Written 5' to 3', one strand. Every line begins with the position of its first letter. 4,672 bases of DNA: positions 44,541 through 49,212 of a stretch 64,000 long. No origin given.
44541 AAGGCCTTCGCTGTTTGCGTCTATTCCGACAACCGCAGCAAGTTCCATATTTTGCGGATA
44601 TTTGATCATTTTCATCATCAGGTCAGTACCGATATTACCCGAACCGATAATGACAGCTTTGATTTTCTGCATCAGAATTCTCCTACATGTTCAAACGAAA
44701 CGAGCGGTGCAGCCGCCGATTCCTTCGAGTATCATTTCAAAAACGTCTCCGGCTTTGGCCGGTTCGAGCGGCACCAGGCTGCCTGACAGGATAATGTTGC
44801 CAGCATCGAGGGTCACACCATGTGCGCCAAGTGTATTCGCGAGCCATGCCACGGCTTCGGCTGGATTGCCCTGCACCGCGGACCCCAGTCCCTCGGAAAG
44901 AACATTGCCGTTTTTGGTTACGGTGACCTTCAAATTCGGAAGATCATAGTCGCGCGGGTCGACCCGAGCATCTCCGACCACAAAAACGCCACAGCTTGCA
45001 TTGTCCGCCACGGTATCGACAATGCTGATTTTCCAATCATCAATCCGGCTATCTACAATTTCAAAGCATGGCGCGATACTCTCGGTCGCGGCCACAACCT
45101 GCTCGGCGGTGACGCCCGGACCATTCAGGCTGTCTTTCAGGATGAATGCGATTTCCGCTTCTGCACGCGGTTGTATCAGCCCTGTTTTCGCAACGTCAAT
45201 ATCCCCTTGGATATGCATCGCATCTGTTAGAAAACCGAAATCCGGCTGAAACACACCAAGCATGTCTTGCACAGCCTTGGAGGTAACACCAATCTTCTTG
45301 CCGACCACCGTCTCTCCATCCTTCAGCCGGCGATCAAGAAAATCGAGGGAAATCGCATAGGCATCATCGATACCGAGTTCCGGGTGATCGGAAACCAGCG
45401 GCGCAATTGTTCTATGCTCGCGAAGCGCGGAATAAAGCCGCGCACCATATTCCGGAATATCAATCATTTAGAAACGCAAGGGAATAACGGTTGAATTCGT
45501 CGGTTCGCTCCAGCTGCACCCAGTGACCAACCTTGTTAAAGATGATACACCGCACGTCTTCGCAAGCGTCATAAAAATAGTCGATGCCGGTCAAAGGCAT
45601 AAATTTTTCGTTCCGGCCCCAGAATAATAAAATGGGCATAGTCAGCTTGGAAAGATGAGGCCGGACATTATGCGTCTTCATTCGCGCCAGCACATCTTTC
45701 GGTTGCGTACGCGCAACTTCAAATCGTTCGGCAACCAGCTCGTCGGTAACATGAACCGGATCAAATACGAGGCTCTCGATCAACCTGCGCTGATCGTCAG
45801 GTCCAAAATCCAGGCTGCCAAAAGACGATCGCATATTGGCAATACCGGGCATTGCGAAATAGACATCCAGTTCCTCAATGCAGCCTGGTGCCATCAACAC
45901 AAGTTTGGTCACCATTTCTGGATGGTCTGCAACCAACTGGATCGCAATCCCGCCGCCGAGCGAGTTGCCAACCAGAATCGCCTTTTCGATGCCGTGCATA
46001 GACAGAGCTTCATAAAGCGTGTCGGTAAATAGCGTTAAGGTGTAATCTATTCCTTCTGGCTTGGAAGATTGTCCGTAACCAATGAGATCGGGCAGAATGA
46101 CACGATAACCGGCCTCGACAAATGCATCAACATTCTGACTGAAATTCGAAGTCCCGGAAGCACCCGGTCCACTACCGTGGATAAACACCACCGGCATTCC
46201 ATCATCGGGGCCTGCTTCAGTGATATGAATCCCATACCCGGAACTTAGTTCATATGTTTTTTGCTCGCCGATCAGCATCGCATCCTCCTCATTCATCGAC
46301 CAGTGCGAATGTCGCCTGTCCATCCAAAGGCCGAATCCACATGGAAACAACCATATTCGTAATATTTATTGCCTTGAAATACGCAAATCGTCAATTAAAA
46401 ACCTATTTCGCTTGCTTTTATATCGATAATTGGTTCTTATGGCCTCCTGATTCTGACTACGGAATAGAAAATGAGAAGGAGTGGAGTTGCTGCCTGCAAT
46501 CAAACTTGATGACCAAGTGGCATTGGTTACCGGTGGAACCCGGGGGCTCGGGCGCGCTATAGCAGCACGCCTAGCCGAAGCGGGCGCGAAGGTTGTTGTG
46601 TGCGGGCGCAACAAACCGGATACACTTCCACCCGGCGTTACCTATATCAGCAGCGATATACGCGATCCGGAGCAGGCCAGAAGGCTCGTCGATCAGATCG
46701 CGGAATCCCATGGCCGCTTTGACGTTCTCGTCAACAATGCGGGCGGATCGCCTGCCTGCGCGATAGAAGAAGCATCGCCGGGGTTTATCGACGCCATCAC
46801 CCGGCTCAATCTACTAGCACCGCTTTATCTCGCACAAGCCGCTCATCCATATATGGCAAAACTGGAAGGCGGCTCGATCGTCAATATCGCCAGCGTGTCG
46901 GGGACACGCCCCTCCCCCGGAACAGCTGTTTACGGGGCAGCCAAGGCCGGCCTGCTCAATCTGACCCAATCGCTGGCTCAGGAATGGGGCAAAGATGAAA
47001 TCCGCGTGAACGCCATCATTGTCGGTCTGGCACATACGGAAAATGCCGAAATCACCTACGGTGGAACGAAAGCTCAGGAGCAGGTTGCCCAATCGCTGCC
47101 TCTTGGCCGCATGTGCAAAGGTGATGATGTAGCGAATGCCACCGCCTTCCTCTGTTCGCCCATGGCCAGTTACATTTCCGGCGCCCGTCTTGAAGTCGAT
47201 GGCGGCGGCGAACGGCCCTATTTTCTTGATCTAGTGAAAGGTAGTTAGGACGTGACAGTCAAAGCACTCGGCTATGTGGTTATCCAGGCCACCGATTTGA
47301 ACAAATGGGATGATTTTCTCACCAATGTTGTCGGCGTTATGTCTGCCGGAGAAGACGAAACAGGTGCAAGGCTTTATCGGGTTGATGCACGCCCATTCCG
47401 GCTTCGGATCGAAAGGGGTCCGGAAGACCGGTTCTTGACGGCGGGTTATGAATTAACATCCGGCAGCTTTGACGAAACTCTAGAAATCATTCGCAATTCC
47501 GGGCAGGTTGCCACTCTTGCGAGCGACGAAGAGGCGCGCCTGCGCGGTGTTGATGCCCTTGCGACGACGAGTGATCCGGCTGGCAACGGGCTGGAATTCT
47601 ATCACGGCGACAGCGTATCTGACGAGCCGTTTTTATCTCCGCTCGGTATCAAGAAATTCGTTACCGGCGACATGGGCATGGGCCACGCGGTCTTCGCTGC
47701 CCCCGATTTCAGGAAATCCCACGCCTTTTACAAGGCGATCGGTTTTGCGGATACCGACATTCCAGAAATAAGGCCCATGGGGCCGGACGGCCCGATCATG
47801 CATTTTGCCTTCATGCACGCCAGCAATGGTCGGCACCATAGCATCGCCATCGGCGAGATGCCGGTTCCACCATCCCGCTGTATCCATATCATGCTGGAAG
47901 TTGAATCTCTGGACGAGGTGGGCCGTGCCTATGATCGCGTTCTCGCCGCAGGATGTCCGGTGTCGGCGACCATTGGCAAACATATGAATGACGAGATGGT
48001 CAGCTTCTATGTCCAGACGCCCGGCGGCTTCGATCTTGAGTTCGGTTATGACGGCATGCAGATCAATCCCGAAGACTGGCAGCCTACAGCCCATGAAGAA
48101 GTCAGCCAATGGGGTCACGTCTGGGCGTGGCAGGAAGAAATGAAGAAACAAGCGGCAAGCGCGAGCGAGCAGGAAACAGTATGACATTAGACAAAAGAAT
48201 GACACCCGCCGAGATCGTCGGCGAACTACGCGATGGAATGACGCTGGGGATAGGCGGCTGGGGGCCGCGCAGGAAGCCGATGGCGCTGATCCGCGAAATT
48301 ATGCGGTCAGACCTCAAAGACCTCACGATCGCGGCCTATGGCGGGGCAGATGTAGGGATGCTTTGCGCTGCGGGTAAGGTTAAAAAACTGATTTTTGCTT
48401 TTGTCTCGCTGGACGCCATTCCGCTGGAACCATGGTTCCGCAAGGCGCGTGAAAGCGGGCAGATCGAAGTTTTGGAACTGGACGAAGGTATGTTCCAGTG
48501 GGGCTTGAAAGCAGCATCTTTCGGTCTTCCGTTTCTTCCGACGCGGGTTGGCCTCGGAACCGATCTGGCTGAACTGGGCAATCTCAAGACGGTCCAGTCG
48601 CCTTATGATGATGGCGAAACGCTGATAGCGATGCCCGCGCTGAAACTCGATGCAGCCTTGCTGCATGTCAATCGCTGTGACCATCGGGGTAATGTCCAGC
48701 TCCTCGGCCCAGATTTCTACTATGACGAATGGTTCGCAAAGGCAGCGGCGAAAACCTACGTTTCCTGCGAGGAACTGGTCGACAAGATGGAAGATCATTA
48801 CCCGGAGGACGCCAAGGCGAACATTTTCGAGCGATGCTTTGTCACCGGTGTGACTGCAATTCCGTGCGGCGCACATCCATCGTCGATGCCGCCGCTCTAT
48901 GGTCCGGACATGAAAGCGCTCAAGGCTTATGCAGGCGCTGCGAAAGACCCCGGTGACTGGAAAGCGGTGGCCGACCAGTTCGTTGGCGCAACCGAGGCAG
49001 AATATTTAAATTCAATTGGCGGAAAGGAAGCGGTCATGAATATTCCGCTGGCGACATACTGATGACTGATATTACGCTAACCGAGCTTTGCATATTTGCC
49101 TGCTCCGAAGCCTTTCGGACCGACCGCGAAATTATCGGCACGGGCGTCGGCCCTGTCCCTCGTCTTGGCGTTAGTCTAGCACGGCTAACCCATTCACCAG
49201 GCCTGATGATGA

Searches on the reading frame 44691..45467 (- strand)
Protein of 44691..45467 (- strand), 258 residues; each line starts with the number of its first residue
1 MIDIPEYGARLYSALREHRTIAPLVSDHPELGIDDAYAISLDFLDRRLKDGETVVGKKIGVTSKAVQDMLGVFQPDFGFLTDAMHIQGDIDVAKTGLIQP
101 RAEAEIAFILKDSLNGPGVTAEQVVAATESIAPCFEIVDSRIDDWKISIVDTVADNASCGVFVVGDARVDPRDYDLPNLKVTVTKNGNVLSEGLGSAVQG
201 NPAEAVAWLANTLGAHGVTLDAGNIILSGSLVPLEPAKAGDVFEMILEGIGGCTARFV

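Call 24: search_protein_families(library=pfam, proteins=[window:44691-45467:-], max_evalue=0.00001)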
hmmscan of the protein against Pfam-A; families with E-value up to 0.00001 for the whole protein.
window:44691-45467:- (258 aa): 1 family
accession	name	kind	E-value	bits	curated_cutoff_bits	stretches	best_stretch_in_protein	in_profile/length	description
PF01557.24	FAA_hydrolase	-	1.1e-13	51.8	23.9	1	96-257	54-213/214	Fumarylacetoacetate (FAA) hydrolase C-terminal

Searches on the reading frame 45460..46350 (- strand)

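Call 24: search_protein_families(library=pfam, proteins=[window:45460-46350:-], max_evalue=0.00001)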
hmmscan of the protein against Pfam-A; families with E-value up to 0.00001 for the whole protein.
window:45460-46350:- (296 aa): 3 families
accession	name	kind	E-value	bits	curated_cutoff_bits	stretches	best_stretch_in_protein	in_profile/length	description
PF00561.26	Abhydrolase_1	-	2.8e-29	102.9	25.8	1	53-158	2-103/245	alpha/beta hydrolase fold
PF12697.13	Abhydrolase_6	-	3.2e-18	67.6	26.3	1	54-287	1-215/217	Alpha/beta hydrolase family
PF12146.15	Hydrolase_4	-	7.6e-18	65.1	27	1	54-281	7-237/239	Serine aminopeptidase, S33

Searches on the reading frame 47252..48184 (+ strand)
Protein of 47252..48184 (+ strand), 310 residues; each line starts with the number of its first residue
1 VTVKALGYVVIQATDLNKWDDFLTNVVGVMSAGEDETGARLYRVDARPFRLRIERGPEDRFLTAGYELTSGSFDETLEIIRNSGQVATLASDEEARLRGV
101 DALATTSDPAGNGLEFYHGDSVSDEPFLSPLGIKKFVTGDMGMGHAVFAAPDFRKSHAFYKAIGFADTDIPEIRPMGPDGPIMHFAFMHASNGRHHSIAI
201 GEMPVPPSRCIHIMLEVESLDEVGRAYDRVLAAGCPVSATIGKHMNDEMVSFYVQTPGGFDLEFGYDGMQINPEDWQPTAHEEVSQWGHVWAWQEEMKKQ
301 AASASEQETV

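Call 24: search_protein_families(library=pfam, proteins=[window:47252-48184:+], max_evalue=0.00001)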
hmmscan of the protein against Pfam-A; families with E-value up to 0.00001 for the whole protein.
window:47252-48184:+ (310 aa): 2 families
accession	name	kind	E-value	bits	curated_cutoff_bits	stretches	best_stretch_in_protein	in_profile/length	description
PF00903.31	Glyoxalase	-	6.6e-16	59.2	20.6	1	143-264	2-121/121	Glyoxalase/Bleomycin resistance protein/Dioxygenase superfamily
PF22632.2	BphC_D1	-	6.7e-16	58.3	27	1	6-56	1-51/51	Dihydroxybiphenyl dioxygenase BphC D1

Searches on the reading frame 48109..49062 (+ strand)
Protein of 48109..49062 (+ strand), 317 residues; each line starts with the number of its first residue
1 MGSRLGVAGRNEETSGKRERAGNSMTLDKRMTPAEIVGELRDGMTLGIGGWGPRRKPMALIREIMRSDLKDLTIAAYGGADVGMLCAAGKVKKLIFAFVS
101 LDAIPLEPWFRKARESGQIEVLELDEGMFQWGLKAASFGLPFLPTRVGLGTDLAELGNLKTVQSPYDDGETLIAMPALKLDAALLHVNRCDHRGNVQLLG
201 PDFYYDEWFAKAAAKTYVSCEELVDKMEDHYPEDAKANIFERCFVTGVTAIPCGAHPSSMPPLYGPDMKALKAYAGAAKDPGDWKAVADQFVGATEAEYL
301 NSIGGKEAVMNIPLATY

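Call 24: search_protein_families(library=pfam, proteins=[window:48109-49062:+], max_evalue=0.00001)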
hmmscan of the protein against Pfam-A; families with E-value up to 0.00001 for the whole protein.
window:48109-49062:+ (317 aa): 1 family
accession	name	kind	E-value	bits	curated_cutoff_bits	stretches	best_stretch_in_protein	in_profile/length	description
PF01144.29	CoA_trans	-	5e-31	108.2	23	1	31-229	2-199/217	Coenzyme A transferase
